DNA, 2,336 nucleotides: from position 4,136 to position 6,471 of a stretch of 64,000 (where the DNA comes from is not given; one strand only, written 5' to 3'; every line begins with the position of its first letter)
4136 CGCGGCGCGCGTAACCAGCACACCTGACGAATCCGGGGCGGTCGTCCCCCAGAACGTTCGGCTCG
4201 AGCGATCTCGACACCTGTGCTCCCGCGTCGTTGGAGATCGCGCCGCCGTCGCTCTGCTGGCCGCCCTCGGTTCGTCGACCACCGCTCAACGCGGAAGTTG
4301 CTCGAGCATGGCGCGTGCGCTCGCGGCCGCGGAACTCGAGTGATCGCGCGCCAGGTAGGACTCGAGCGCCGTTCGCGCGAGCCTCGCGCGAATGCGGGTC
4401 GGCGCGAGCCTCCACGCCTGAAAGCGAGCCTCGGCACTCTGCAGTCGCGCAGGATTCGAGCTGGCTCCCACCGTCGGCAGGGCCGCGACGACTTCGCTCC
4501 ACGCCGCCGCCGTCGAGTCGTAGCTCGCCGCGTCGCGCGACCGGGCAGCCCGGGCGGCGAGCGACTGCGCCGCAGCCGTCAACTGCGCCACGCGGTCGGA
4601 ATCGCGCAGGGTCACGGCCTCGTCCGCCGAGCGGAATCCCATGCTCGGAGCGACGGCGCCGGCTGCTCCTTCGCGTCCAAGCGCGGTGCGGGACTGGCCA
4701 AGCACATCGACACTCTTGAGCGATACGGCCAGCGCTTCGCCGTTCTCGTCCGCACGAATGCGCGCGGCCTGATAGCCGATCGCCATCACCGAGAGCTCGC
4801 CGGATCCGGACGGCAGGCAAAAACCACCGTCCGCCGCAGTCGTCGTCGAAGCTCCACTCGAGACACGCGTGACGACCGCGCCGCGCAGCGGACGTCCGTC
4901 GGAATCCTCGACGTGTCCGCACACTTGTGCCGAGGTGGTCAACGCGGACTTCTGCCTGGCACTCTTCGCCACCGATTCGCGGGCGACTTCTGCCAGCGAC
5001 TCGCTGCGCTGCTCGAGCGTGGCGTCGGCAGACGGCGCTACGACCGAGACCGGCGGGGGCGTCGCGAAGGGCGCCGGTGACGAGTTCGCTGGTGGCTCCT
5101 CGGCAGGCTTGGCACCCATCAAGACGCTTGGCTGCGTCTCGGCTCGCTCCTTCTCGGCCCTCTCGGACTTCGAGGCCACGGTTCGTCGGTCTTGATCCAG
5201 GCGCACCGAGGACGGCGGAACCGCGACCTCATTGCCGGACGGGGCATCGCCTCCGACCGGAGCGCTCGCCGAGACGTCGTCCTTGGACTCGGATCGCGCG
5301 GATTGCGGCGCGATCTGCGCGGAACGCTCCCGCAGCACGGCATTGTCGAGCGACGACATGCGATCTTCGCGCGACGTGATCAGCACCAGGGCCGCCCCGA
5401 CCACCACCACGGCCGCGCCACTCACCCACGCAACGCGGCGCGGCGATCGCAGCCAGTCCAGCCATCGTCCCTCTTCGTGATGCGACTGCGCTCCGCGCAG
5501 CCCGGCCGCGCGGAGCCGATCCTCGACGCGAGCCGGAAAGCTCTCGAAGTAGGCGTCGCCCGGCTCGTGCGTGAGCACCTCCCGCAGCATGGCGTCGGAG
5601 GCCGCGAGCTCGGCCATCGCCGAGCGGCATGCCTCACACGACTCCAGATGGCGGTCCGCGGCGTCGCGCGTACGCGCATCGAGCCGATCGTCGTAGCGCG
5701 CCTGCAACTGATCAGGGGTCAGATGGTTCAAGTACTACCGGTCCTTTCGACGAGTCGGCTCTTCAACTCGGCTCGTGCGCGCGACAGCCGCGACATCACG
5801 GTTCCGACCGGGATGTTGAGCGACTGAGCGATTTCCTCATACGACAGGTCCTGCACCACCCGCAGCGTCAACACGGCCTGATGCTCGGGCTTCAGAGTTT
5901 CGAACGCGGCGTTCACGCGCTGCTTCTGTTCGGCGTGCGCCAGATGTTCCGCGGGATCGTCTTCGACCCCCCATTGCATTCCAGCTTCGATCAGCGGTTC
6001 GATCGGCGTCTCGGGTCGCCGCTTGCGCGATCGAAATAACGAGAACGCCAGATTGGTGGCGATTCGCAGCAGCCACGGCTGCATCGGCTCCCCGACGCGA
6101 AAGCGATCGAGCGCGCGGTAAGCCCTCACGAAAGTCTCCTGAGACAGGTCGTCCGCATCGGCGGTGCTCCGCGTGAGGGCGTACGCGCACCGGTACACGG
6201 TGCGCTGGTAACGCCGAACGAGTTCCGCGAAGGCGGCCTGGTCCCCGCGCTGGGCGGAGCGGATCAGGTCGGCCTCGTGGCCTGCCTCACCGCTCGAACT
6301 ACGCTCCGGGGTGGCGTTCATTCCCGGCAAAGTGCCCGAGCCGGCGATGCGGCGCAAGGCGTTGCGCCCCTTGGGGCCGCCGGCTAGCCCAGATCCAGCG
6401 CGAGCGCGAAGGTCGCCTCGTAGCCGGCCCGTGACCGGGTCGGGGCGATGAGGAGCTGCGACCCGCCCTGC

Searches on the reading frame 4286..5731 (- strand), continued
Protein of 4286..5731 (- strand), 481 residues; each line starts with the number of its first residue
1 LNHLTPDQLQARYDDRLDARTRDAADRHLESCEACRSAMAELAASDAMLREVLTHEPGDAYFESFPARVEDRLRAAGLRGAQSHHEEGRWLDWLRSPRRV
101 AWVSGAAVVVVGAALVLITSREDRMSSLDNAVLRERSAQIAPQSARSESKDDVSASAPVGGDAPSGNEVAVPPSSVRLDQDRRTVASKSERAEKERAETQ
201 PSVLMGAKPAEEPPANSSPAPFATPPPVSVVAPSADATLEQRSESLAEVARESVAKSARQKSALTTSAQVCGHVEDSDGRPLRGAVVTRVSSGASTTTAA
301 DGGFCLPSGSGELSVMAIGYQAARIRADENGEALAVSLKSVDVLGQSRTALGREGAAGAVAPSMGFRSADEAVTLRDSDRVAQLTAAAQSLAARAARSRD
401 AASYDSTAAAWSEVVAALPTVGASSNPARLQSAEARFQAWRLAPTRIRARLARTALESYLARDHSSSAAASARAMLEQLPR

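Call 93: search_protein_families(library=pfam, proteins=[L007:12918-13946:+, L007:14090-14926:+, L006:11604-12707:+, L006:13908-15599:-, L004:1582-3027:-, L004:4227-5597:+], max_evalue=0.001)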
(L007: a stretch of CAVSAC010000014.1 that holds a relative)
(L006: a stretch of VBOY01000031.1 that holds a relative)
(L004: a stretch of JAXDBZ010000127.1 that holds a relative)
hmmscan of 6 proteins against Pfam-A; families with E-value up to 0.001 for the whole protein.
L007:12918-13946:+ (342 aa): 5 families
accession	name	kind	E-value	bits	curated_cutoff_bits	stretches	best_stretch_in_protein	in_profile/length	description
PF16363.11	GDP_Man_Dehyd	-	9.9e-83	278.8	27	1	30-335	1-332/332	GDP-mannose 4,6 dehydratase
PF01370.27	Epimerase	-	6.9e-56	189.8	20.9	1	29-270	1-240/240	NAD dependent epimerase/dehydratase family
PF02719.21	Polysacc_synt_2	-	1.2e-10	41.5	20.2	1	29-142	1-124/293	Polysaccharide biosynthesis protein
PF04321.23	RmlD_sub_bind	-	1.9e-06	27.6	27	1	28-178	2-130/287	RmlD substrate binding domain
PF01073.25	3Beta_HSD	-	1.1e-05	25.1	22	1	30-140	1-110/280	3-beta hydroxysteroid dehydrogenase/isomerase family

L007:14090-14926:+ (278 aa): 3 families
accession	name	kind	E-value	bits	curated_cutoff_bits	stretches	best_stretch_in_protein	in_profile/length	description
PF16363.11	GDP_Man_Dehyd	-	7.6e-50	170.7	27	1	11-266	56-329/332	GDP-mannose 4,6 dehydratase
PF01370.27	Epimerase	-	7.6e-43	147.1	20.9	1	10-204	44-240/240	NAD dependent epimerase/dehydratase family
PF04321.23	RmlD_sub_bind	-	5.9e-08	32.6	27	1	12-120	33-138/287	RmlD substrate binding domain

L006:11604-12707:+ (367 aa): 1 family
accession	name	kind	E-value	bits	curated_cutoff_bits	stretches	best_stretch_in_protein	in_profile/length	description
PF07221.17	GlcNAc_2-epim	-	3e-05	23.9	23.4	0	99-270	132-327/347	N-acylglucosamine 2-epimerase (GlcNAc 2-epimerase)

L006:13908-15599:- (563 aa): 6 families
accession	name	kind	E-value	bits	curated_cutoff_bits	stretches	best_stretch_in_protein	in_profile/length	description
PF08241.18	Methyltransf_11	-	2.4e-12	47.7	21.2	1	111-175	19-95/95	Methyltransferase domain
PF13489.12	Methyltransf_23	-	1.4e-07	31.8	27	1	63-187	10-128/164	Methyltransferase domain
PF13649.12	Methyltransf_25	-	9e-06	26.7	27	1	127-171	51-97/97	Methyltransferase domain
PF08242.18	Methyltransf_12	-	4.2e-05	24.6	30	1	137-172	64-97/98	Methyltransferase domain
PF13847.12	Methyltransf_31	-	9.1e-05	22.6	27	1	129-176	61-110/145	Methyltransferase domain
PF01522.26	Polysacc_deac_1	-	0.00035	21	23.1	1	313-417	18-82/124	Polysaccharide deacetylase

L004:1582-3027:- (481 aa): 10 families
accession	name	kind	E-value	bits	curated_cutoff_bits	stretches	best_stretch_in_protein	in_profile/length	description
PF00158.32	Sigma54_activat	-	3.8e-69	232.1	20.2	1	173-338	2-167/168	Sigma-54 interaction domain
PF25601.1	AAA_lid_14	-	2.4e-25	88.6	27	1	344-418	1-76/87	AAA+ ATPase lid domain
PF00072.30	Response_reg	-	3.6e-25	88.7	30.2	1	35-143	2-110/111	Response regulator receiver domain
PF14532.12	Sigma54_activ_2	-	1.1e-19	71.5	25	1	173-343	1-138/138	Sigma-54 interaction domain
PF02954.25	HTH_8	-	4.9e-15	55.4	22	1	433-473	1-41/42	Bacterial regulatory protein, Fis family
PF07724.20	AAA_2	-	5.5e-09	36.7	27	1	195-323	5-134/166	AAA domain (Cdc48 subfamily)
PF07728.20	AAA_5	-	2.5e-06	28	22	1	196-316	2-125/139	AAA domain (dynein-related subfamily)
PF13191.12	AAA_16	-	4.4e-05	24.5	32.6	1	171-232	1-63/167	AAA ATPase domain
PF00004.35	AAA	-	0.0001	23.2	21.2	1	196-316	1-111/131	ATPase family associated with various cellular activities (AAA)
PF01078.27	Mg_chelatase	-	0.0001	22.2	20.3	0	200-321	29-165/207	Magnesium chelatase, subunit ChlI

L004:4227-5597:+ (456 aa): 4 families
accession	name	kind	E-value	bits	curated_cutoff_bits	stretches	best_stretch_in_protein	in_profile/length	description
PF13692.12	Glyco_trans_1_4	-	1.2e-27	97.3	27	1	275-413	2-142/142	Glycosyl transferases group 1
PF00534.26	Glycos_transf_1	-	1.8e-13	50.8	26.4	1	269-426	10-171/172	Glycosyl transferases group 1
PF13524.12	Glyco_trans_1_2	-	5.1e-13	49.6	25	1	303-442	9-143/144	Glycosyl transferase-like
PF13579.12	Glyco_trans_4_4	-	8.1e-06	26.7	29.7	1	88-255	17-152/158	Glycosyl transferase 4-like domain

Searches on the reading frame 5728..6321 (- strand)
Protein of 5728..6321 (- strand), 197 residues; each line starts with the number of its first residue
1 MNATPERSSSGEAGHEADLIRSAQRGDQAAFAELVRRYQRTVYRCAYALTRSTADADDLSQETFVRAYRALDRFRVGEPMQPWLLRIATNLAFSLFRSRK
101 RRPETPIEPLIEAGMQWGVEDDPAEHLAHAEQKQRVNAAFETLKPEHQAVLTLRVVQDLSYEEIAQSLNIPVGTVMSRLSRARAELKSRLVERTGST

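Call 7: search_protein_families(library=pfam, proteins=[window:5728-6321:-], max_evalue=0.01)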
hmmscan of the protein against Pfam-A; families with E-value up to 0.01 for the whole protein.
window:5728-6321:- (197 aa): 8 families
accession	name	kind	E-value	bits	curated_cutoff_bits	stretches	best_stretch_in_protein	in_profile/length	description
PF04542.20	Sigma70_r2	-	1e-18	67.3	24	1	34-102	1-71/71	Sigma-70 region 2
PF08281.18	Sigma70_r4_2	-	2.1e-16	59.7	25.7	1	134-186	2-54/54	Sigma-70, region 4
PF04545.22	Sigma70_r4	-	1.4e-12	47.4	24.1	1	139-187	1-49/50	Sigma-70, region 4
PF07638.17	Sigma70_ECF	-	3.5e-07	30.7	21.1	1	139-190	132-183/185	ECF sigma factor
PF22029.2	PhyR_sigma2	-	0.0025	18.2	27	1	44-87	10-53/55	Sigma2 domain of PhyR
PF00126.33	HTH_1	-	0.0029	18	26.6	1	153-195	8-50/60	Bacterial regulatory helix-turn-helix protein, lysR family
PF12645.13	HTH_16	-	0.0038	17.8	22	1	19-74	3-64/65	Helix-turn-helix domain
PF13412.12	HTH_24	-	0.006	16.6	21.9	0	158-181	17-40/48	Winged helix-turn-helix DNA-binding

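Call 8: search_protein_families(library=ncbifam, proteins=[window:5728-6321:-], max_evalue=0.01)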
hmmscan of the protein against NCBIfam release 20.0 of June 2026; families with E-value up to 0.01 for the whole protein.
window:5728-6321:- (197 aa): 107 families (the best 25 are shown)
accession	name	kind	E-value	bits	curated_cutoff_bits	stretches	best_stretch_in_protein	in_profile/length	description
NF008888.0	PRK11922.1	equivalog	7e-39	133.8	204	1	8-195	9-201/231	RNA polymerase sigma factor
NF007223.0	PRK09641.1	equivalog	5e-37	127.6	209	1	19-191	8-185/187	RNA polymerase sigma factor SigW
TIGR02939.1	RpoE_Sigma70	equivalog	1.9e-35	122.6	236.15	1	16-190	7-186/190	RNA polymerase sigma factor RpoE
NF009171.0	PRK12518.1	equivalog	1.6e-34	119.4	208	1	15-192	13-186/191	RNA polymerase sigma factor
NF009185.0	PRK12533.1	equivalog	4.6e-34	118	248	1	24-193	24-196/231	RNA polymerase sigma factor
NF007229.0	PRK09647.1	equivalog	6.1e-34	117.3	265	1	22-194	37-206/220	RNA polymerase sigma factor SigE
TIGR02948.1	SigW_bacill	equivalog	3.8e-32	111.9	243.1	1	19-190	8-184/187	RNA polymerase sigma factor SigW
TIGR02937.1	sigma70-ECF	superfamily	4.8e-32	110.9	42.9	1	30-190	2-165/165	sigma-70 family RNA polymerase sigma factor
NF009166.1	PRK12513.1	equivalog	2.9e-30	105.4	206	1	13-193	6-189/193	RNA polymerase sigma factor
NF007225.0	PRK09643.1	equivalog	5.1e-30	104.7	190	1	11-191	9-183/204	RNA polymerase sigma factor SigM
NF004113.0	PRK05602.1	equivalog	8.4e-30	103.9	208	1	5-195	21-206/211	RNA polymerase sigma factor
TIGR02950.1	SigM_subfam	subfamily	2.9e-29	102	147.95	1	32-190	3-158/159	RNA polymerase sigma factor, SigM family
NF007216.0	PRK09638.1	equivalog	7.1e-29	100.8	194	1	15-191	4-175/180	RNA polymerase sigma factor SigY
TIGR02983.1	SigE-fam_strep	subfamily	1.5e-28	99.7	141.55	1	27-193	4-161/162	SigE family RNA polymerase sigma factor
NF009172.0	PRK12519.1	subfamily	1.8e-28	99.4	222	1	9-192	9-191/194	RNA polymerase sigma factor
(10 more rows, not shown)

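Call 70: find_related_loci(query=A2, collection=metagenome_contigs, flank=10000)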
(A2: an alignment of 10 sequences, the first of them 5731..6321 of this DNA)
Query A2 (197 aa) in metagenome_contigs; peptide patterns used: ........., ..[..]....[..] (x = any residue, [..] = any of these).
600 stretches matched a pattern (row limit reached: there are more); 590 encode a relative of the query (tblastn E <= 1e-3); the best 80 are kept; 80 distinct loci.
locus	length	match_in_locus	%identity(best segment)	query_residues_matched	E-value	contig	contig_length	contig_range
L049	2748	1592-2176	68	1-195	1e-88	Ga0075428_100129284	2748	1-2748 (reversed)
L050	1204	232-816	66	1-195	7e-90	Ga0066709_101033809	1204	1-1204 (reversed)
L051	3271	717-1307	66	1-197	7e-78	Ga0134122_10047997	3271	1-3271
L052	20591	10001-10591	61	1-197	2e-69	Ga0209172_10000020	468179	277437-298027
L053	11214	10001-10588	63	1-195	8e-72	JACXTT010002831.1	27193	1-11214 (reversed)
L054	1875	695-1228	44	16-192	1e-48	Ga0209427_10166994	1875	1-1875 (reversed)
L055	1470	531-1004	48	16-176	4e-38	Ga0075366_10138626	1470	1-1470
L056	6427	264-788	44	19-196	2e-35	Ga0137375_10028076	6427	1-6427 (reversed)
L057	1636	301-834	37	19-190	9e-34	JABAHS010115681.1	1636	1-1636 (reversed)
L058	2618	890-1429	41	12-190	3e-33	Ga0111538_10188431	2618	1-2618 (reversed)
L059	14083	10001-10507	41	19-193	2e-33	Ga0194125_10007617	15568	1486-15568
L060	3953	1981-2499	37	15-190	1e-32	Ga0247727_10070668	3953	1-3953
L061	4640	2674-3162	40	19-183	2e-32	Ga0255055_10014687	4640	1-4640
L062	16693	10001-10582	38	6-192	8e-32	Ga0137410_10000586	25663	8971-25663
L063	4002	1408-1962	38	16-192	3e-31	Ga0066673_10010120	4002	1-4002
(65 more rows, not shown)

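Call 93: search_protein_families(library=pfam, proteins=[L052:12222-15164:-, L052:15194-16498:+, L052:16604-17557:+], max_evalue=0.001)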
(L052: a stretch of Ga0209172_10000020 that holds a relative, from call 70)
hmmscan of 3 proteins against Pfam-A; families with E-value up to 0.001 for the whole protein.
L052:12222-15164:- (980 aa): 0 families

L052:15194-16498:+ (434 aa): 6 families
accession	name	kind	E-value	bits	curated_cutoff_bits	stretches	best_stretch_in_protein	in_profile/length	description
PF00534.26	Glycos_transf_1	-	1.1e-36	126.4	26.4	1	239-403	4-171/172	Glycosyl transferases group 1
PF13692.12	Glyco_trans_1_4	-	2.2e-34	119.2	27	1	251-390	2-142/142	Glycosyl transferases group 1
PF13579.12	Glyco_trans_4_4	-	4.2e-17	63.4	29.7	1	76-220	18-154/158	Glycosyl transferase 4-like domain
PF13439.12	Glyco_transf_4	-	4.1e-14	53.4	28.5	1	111-226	49-167/170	Glycosyltransferase Family 4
PF13477.12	Glyco_trans_4_2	-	1.3e-08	35.6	23.4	1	104-186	48-126/139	Glycosyl transferase 4-like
PF13524.12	Glyco_trans_1_2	-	2.6e-07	31.1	25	1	317-418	39-143/144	Glycosyl transferase-like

L052:16604-17557:+ (317 aa): 5 families
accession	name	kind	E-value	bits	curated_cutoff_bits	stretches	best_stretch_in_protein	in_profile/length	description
PF16363.11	GDP_Man_Dehyd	-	9e-80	269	27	1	5-310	1-332/332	GDP-mannose 4,6 dehydratase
PF01370.27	Epimerase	-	1.2e-55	189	20.9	1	4-245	1-240/240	NAD dependent epimerase/dehydratase family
PF02719.21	Polysacc_synt_2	-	1.2e-11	44.8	20.2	1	4-119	1-126/293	Polysaccharide biosynthesis protein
PF04321.23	RmlD_sub_bind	-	4.9e-08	32.8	27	1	3-154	2-131/287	RmlD substrate binding domain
PF01073.25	3Beta_HSD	-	1.3e-05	24.9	22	1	5-116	1-111/280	3-beta hydroxysteroid dehydrogenase/isomerase family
